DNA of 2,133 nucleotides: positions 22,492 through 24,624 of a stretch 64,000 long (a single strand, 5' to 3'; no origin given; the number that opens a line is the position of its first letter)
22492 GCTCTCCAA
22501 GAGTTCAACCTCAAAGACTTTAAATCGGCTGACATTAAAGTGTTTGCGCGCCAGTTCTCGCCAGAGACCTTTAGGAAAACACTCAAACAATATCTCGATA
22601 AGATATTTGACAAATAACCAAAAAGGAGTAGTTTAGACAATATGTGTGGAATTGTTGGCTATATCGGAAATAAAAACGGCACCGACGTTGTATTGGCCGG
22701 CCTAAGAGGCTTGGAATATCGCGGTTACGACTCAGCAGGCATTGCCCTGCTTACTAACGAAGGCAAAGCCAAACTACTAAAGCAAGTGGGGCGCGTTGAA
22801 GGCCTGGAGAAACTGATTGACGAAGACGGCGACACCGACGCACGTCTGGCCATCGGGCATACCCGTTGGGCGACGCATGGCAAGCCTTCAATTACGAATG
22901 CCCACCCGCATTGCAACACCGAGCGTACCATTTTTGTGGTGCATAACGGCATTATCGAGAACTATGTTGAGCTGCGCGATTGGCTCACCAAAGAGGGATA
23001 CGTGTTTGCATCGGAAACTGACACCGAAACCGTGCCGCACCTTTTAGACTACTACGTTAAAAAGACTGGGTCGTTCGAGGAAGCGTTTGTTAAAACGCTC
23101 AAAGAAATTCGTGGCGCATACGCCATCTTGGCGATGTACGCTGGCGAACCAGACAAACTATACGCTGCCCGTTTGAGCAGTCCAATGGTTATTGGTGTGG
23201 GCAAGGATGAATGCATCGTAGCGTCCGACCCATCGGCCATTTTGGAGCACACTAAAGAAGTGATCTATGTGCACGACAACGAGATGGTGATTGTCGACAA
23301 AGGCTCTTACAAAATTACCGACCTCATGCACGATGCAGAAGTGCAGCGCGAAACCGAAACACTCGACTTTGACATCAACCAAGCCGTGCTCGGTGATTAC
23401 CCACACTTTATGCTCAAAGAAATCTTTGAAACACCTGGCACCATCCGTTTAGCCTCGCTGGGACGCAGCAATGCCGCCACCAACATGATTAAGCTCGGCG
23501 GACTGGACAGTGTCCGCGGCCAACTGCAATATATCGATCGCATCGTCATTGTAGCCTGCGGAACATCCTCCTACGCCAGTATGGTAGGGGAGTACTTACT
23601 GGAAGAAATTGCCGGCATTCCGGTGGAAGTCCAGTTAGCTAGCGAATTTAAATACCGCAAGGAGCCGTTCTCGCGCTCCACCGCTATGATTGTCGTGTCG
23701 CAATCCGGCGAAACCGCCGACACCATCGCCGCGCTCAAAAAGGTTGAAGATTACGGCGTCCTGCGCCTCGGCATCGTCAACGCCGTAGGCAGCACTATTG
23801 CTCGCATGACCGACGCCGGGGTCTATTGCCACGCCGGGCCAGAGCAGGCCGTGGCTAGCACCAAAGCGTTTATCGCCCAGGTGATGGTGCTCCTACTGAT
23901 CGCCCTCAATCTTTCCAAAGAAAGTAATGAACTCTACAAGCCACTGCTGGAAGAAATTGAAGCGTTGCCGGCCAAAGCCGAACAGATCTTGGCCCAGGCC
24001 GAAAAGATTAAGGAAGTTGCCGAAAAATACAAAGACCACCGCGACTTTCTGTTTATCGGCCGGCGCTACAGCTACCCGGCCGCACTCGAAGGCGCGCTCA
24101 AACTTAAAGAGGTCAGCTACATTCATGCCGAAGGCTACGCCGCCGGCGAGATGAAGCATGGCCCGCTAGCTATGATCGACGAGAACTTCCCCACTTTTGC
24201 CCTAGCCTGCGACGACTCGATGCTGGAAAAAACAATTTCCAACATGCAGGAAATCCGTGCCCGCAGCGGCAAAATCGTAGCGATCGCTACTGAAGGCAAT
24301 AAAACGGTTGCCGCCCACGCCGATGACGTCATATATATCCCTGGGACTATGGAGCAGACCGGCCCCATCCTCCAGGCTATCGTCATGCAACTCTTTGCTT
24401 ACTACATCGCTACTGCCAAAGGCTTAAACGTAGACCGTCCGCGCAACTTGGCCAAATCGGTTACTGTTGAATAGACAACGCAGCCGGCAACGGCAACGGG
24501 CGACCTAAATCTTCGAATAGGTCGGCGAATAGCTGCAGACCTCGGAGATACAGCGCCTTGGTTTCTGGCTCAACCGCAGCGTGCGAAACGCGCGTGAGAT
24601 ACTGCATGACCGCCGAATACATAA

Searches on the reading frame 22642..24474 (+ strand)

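Call 30: search_protein_families(library=pfam, proteins=[window:22642-24474:+], max_evalue=0.00001)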
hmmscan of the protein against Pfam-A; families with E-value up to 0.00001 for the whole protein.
window:22642-24474:+ (610 aa): 3 families
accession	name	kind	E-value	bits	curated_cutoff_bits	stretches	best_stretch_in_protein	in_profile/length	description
PF01380.27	SIS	-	4.2e-54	182.3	25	2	299-421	6-129/131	SIS domain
PF13522.11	GATase_6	-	5e-17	62.6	27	1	66-195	9-129/130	Glutamine amidotransferase domain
PF13537.11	GATase_7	-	2.4e-14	53.8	25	1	85-201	11-122/123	Glutamine amidotransferase domain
